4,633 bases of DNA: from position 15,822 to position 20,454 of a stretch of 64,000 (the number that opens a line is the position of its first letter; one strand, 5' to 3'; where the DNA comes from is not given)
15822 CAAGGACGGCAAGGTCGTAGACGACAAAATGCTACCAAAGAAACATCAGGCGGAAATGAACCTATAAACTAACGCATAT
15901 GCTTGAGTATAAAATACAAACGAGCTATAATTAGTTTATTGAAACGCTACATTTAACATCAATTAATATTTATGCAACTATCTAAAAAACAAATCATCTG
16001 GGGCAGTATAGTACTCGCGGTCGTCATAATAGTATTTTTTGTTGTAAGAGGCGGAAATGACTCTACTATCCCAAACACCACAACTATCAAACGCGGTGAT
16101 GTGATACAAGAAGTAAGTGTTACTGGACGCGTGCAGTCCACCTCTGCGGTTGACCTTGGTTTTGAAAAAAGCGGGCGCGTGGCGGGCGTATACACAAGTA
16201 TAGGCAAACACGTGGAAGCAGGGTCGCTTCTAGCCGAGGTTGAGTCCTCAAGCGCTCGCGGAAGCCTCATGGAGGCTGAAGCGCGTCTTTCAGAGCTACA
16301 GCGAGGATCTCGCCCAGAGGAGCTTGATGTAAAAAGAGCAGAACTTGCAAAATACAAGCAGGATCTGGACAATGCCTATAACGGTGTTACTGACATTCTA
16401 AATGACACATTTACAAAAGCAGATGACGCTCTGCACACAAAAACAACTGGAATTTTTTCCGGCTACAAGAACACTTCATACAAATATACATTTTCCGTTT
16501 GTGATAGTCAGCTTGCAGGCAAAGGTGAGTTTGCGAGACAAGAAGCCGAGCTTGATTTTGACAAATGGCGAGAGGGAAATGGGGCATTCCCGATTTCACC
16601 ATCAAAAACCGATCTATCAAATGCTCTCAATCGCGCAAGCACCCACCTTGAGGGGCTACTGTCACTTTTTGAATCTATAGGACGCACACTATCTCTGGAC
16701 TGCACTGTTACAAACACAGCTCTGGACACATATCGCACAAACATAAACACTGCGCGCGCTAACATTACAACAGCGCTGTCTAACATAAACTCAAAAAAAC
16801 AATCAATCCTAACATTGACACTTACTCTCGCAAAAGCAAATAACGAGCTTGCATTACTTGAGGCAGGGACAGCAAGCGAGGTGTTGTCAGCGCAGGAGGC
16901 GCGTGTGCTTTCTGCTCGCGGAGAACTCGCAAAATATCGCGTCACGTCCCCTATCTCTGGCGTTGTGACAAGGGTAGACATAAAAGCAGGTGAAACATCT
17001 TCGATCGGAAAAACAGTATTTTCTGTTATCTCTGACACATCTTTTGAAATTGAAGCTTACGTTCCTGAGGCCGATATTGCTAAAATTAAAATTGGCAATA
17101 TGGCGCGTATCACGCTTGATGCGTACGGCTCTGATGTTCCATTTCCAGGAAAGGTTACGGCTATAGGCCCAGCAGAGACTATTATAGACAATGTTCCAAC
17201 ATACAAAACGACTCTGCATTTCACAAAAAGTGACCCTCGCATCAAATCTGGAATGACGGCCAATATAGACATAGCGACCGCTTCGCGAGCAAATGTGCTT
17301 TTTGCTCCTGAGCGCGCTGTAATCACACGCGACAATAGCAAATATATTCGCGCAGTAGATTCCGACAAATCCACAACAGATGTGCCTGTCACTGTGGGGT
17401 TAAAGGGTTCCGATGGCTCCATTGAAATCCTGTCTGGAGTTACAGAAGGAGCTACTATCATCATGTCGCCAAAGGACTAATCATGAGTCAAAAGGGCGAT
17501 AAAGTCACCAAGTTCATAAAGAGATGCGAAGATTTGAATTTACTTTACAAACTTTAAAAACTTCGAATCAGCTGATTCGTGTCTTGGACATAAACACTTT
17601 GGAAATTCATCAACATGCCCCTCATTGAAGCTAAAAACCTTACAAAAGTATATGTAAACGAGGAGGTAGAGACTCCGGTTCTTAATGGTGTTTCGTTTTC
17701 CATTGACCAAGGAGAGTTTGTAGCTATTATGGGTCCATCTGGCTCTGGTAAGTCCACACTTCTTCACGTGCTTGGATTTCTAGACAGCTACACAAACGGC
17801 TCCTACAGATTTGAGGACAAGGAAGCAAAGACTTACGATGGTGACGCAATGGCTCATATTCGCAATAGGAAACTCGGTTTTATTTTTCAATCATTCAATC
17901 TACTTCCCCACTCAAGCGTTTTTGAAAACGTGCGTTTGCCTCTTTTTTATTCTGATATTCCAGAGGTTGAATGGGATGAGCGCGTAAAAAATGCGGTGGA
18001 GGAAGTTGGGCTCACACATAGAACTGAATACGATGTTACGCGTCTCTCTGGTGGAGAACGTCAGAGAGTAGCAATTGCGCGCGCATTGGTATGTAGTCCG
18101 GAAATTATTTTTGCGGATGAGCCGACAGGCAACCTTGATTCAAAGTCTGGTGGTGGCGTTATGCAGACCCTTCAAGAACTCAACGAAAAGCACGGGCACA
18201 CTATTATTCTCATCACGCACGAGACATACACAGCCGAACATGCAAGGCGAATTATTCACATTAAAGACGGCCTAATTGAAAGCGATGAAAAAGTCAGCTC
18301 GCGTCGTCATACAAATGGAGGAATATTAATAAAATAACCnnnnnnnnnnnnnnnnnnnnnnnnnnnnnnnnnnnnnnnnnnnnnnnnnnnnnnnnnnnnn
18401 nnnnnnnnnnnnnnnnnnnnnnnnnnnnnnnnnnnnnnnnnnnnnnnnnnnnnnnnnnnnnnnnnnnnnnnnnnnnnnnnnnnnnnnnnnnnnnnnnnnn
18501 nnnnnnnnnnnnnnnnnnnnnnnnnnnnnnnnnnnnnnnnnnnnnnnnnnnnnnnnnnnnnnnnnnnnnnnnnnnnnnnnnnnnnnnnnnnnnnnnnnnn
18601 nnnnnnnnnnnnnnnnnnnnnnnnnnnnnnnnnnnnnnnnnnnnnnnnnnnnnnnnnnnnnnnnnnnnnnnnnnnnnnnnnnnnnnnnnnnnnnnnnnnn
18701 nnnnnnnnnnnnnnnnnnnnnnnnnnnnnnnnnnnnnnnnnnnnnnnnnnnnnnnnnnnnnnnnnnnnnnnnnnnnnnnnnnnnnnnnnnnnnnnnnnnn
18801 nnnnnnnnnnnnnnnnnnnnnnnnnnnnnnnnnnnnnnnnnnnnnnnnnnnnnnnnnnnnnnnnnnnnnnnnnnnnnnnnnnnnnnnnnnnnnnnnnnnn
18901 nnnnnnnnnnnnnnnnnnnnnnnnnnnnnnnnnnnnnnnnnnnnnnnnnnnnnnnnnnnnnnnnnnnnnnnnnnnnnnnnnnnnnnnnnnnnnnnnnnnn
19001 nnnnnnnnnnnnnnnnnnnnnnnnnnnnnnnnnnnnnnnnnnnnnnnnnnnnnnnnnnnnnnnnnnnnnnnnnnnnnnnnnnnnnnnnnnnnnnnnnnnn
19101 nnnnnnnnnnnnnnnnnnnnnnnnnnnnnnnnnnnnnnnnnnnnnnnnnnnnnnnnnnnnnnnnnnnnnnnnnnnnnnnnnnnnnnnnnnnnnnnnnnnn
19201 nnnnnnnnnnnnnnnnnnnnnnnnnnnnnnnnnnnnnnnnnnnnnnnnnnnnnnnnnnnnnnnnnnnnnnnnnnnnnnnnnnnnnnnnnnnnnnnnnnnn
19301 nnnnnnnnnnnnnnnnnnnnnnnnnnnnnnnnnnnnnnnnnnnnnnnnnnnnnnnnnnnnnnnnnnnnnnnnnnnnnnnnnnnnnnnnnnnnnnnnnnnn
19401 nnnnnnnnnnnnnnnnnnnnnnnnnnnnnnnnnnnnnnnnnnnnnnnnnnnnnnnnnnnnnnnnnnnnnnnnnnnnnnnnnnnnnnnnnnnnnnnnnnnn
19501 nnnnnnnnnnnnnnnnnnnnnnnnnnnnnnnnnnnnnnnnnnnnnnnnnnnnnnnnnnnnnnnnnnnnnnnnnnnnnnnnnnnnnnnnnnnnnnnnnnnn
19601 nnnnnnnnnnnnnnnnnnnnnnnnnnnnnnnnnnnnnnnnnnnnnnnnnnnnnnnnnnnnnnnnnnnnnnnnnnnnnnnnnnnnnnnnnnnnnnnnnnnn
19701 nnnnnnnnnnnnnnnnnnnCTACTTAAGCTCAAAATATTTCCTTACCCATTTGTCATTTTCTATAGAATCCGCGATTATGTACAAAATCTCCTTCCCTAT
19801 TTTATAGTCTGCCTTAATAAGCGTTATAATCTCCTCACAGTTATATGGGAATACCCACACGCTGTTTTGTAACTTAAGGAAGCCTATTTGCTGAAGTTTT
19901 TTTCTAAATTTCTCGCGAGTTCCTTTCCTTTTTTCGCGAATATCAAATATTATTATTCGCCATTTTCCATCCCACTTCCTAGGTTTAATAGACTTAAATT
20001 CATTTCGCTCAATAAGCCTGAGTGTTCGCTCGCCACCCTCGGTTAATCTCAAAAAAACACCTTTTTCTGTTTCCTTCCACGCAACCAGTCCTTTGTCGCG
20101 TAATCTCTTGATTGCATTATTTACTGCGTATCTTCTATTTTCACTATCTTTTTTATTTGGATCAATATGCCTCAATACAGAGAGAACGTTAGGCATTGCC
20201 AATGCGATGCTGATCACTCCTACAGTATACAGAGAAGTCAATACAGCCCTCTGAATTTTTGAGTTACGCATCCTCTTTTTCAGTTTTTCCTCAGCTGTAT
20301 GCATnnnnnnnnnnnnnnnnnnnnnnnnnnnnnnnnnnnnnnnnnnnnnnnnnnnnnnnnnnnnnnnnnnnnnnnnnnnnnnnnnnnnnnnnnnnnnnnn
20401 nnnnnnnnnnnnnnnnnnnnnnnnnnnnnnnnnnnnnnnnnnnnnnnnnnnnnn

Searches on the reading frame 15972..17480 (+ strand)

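Call 85: search_protein_families(library=pfam, proteins=[window:15972-17480:+], max_evalue=0.0001)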
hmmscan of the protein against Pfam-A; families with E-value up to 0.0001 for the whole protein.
window:15972-17480:+ (502 aa): 2 families
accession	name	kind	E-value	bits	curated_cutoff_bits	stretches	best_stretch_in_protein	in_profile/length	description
PF13437.12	HlyD_3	-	8.4e-18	65.5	22.2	1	324-413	2-87/106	HlyD family secretion protein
PF16576.10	HlyD_D23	-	7.7e-16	58.5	30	1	254-430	52-214/214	Barrel-sandwich domain of CusB or HlyD membrane-fusion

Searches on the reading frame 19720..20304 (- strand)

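Call 4: search_protein_families(library=pfam, proteins=[window:19720-20304:-], max_evalue=0.1)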
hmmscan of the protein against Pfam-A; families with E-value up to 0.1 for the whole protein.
window:19720-20304:- (194 aa): 5 families
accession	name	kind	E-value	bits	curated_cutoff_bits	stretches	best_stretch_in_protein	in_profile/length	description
PF20803.2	PaaX_M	-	2e-21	76.3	24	1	109-182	2-75/83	PaaX protein central Cas2-like domain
PF09827.14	CRISPR_Cas2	-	2e-05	25.1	23.8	1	115-164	2-48/74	CRISPR associated protein Cas2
PF20288.3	MC2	-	0.0066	16.8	26.9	1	56-101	62-107/145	ABC-three component (ABC-3C) system Middle Component 2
PF14277.12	DUF4364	-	0.01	16.1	26.9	1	61-105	36-80/162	Domain of unknown function (DUF4364)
PF07976.19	Phe_hydrox_dim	-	0.092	13.1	24.9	0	96-139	36-82/197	Phenol hydroxylase, C-terminal dimerisation domain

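Call 5: search_protein_families(library=ncbifam, proteins=[window:19720-20304:-], max_evalue=0.1)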
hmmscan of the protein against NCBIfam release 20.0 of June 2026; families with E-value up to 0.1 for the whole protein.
window:19720-20304:- (194 aa): 4 families
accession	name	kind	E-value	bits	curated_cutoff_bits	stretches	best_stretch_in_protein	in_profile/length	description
TIGR02277.1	PaaX_trns_reg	equivalog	7.8e-13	48.6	264.55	1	60-167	36-140/279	phenylacetic acid degradation operon negative regulatory protein PaaX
TIGR01573.1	cas2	equivalog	9.3e-07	29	24.5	1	115-153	2-41/96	CRISPR-associated endonuclease Cas2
TIGR00439.2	FtsX_Gneg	equivalog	0.054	12.7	255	1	16-44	11-39/292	permease-like cell division protein FtsX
NF050184.1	VpaChn25_0724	subfamily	0.072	13.3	65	0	58-95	37-74/88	VpaChn25_0724 family phage protein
